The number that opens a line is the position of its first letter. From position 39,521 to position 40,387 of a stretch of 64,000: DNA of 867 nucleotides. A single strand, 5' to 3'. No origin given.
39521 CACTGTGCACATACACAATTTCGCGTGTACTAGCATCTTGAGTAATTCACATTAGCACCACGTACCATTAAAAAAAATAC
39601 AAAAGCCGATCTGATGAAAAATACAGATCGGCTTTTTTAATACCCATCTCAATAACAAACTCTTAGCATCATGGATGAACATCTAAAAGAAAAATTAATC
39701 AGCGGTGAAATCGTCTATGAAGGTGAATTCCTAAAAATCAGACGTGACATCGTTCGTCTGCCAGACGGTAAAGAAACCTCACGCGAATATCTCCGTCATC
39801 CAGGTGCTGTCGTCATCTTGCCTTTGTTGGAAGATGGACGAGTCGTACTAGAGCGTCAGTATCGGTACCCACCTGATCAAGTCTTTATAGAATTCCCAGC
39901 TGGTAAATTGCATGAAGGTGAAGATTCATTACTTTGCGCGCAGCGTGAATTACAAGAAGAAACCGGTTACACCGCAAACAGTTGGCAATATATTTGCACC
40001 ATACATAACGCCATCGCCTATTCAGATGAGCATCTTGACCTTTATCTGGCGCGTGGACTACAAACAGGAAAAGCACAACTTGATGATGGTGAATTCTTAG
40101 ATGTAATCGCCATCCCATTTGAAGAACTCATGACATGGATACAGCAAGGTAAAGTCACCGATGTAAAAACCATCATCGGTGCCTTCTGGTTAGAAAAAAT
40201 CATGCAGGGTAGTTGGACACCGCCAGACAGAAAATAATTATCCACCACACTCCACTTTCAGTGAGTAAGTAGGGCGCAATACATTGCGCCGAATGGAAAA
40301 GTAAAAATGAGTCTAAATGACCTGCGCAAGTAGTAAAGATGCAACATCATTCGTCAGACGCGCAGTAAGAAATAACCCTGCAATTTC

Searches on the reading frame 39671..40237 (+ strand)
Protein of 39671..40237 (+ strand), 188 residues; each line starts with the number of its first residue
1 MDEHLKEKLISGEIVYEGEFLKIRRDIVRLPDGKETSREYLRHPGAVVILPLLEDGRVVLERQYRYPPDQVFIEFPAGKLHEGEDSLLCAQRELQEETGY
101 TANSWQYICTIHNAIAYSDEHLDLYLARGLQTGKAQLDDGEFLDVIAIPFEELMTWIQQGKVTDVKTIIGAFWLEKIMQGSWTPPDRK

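Call 7: search_protein_families(library=pfam, proteins=[window:39671-40237:+], max_evalue=0.01)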
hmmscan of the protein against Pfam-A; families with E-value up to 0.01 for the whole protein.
window:39671-40237:+ (188 aa): 1 family
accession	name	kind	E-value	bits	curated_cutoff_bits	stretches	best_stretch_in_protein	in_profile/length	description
PF00293.34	NUDIX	-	2.5e-17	63.6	21.1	1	43-156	3-124/134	NUDIX domain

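Call 14: find_encoding_contigs(protein=window:39671-40237:+, flank=10000, max_places=10)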
Protein window:39671-40237:+ (188 aa): 6 contigs read that carry it; 6 places shown.
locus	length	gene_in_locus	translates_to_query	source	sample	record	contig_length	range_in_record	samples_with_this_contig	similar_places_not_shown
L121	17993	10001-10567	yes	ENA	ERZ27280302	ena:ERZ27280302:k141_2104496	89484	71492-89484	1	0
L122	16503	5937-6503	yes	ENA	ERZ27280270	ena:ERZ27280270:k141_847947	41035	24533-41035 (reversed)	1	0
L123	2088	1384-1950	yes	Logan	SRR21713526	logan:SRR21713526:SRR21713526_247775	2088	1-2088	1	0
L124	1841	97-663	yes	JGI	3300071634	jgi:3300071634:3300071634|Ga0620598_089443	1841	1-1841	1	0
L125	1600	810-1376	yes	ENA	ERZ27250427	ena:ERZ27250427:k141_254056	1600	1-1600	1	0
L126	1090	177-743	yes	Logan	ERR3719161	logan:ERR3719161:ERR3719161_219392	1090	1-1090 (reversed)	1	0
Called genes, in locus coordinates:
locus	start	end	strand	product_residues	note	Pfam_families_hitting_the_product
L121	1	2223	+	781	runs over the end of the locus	PF00111:Fer2 (weak), PF13510:Fer2_4, PF10588:NADH-G_4Fe-4S_3, PF22117:Fer4_Nqo3, PF22151:Fer4_NDSU1, PF00384:Molybdopterin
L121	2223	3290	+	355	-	PF00146:NADHdh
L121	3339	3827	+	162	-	PF14697:Fer4_21 (faint), PF25160:LdpA_Fe-S-bd (faint), PF12797:Fer4_2 (faint), PF00037:Fer4 (weak), PF13237:Fer4_10 (weak), PF12838:Fer4_7, PF13187:Fer4_9, PF00037:Fer4 (weak), +4 more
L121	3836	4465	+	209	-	PF00499:Oxidored_q3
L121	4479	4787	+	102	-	PF00420:Oxidored_q2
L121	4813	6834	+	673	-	PF00662:Proton_antipo_N, PF00361:Proton_antipo_M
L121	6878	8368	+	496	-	PF00361:Proton_antipo_M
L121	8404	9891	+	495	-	PF00361:Proton_antipo_M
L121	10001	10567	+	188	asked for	PF28549:NDPSase_N, PF00293:NUDIX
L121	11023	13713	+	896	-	PF00353:HemolysinCabind, PF17963:Big_9, PF17803:Cadherin_4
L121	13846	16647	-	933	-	PF00575:S1, PF10150:RNase_E_G, PF20833:RNase_E_G_Thio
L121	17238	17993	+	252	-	?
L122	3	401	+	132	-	?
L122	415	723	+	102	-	PF00420:Oxidored_q2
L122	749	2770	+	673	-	PF00662:Proton_antipo_N, PF00361:Proton_antipo_M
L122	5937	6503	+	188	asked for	PF28549:NDPSase_N, PF00293:NUDIX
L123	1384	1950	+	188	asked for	PF28549:NDPSase_N, PF00293:NUDIX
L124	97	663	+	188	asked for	PF28549:NDPSase_N, PF00293:NUDIX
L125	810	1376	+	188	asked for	PF28549:NDPSase_N, PF00293:NUDIX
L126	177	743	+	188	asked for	PF28549:NDPSase_N, PF00293:NUDIX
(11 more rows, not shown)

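Call 17: find_homologous_proteins(query=window:39671-40237:+, max_evalue=1e-30)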
Query window:39671-40237:+ (188 aa): 7931 proteins with E <= 1e-30 among 8000 candidates; the best 120 are listed.
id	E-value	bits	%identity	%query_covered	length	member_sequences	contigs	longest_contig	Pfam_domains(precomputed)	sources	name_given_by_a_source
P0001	3.4e-119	414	95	100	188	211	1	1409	PF28549.1,PF00293.35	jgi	jgi:ADP-ribose pyrophosphatase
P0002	2.9e-110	385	89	100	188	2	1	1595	PF28549.1,PF00293.35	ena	-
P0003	5.6e-109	380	86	100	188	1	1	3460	PF28549.1,PF00293.35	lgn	-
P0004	5.5e-96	338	76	99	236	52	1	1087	PF28549.1,PF00293.35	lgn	-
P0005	5.7e-95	335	75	98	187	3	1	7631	PF28549.1,PF00293.35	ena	-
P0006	1.4e-94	333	76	99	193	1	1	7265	PF28549.1,PF00293.35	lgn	-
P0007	2.4e-93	329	76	98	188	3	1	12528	PF28549.1,PF00293.35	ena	-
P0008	4.7e-93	328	75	98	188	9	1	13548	PF28549.1,PF00293.35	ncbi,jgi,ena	jgi:ADP-ribose pyrophosphatase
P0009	3.3e-92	326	75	97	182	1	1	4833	PF28549.1,PF00293.35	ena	-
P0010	3.5e-92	326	74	99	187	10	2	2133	PF28549.1,PF00293.35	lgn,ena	-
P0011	1.8e-90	320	74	98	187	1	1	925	PF28549.1,PF00293.35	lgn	-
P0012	2.4e-90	320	73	97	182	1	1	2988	PF28549.1,PF00293.35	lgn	-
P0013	6.2e-90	318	74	97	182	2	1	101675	PF28549.1,PF00293.35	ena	-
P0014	6.4e-90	318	74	97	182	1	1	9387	PF28549.1,PF00293.35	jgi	jgi:ADP-ribose pyrophosphatase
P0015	8.2e-90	318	73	97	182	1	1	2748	PF28549.1,PF00293.35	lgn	-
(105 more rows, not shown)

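Call 44: find_encoding_contigs(protein=P0008, flank=6000, max_places=3)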
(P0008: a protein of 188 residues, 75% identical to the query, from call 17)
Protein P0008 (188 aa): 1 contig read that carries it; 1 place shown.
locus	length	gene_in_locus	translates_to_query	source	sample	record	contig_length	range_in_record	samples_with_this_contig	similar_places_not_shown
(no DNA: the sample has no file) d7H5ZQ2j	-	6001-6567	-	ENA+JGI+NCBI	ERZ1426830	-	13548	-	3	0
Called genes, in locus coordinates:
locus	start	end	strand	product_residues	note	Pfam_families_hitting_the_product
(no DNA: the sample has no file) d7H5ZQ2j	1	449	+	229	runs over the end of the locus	PF00499:Oxidored_q3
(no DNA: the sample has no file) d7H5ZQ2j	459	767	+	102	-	PF00420:Oxidored_q2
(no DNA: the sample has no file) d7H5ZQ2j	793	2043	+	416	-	PF00662:Proton_antipo_N, PF00361:Proton_antipo_M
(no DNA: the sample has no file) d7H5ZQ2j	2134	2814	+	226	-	-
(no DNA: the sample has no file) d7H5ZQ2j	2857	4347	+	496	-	PF00361:Proton_antipo_M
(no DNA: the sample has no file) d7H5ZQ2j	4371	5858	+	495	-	PF00361:Proton_antipo_M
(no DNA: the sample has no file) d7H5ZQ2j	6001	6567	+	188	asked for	PF28549:NDPSase_N, PF00293:NUDIX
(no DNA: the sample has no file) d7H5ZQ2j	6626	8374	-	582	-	?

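Call 45: find_encoding_contigs(protein=P0013, flank=6000, max_places=3)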
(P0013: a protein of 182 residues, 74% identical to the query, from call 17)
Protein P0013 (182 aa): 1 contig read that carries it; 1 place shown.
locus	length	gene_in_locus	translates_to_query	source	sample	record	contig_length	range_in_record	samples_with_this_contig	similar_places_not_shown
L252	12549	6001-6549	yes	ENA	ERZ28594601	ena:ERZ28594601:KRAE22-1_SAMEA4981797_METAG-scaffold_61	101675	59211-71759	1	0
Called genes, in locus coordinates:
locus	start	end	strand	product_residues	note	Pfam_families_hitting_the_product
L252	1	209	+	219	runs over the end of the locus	PF00499:Oxidored_q3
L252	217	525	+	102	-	PF00420:Oxidored_q2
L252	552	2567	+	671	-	PF00662:Proton_antipo_N, PF00361:Proton_antipo_M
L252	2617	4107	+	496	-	PF00361:Proton_antipo_M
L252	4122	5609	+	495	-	PF00361:Proton_antipo_M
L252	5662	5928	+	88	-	PF10993:DUF2818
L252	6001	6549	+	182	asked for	PF28549:NDPSase_N, PF00293:NUDIX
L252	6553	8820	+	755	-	PF00403:HMA, PF00122:E1-E2_ATPase, PF00702:Hydrolase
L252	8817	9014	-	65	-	PF00403:HMA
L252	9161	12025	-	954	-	PF00575:S1 (weak), PF10150:RNase_E_G, PF20833:RNase_E_G_Thio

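Call 46: find_encoding_contigs(protein=P0003, flank=6000, max_places=3)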
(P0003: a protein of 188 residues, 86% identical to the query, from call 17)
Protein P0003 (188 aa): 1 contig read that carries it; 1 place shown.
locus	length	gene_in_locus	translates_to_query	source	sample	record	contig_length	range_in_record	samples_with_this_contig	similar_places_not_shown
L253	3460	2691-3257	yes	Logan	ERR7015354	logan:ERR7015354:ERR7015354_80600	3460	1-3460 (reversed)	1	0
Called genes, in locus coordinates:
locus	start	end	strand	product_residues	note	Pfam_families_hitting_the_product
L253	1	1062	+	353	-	?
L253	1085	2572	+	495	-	PF00361:Proton_antipo_M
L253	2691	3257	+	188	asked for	PF28549:NDPSase_N, PF00293:NUDIX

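Call 60: find_encoding_contigs(protein=P0007, flank=5000, max_places=3)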
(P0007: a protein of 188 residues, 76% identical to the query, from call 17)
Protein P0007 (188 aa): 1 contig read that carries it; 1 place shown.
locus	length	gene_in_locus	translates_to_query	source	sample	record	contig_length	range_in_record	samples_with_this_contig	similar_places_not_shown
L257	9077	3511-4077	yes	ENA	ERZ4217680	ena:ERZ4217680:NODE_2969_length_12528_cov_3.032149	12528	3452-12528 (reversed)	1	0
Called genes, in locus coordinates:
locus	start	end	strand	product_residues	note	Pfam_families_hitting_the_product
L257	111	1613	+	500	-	-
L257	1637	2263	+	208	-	-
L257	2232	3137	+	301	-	PF00361:Proton_antipo_M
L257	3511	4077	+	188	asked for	PF28549:NDPSase_N, PF00293:NUDIX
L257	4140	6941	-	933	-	-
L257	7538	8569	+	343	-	PF01479:S4 (weak), PF00849:PseudoU_synth_2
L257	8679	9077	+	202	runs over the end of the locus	PF00702:Hydrolase, PF13419:HAD_2, PF12710:HAD (weak), PF13242:Hydrolase_like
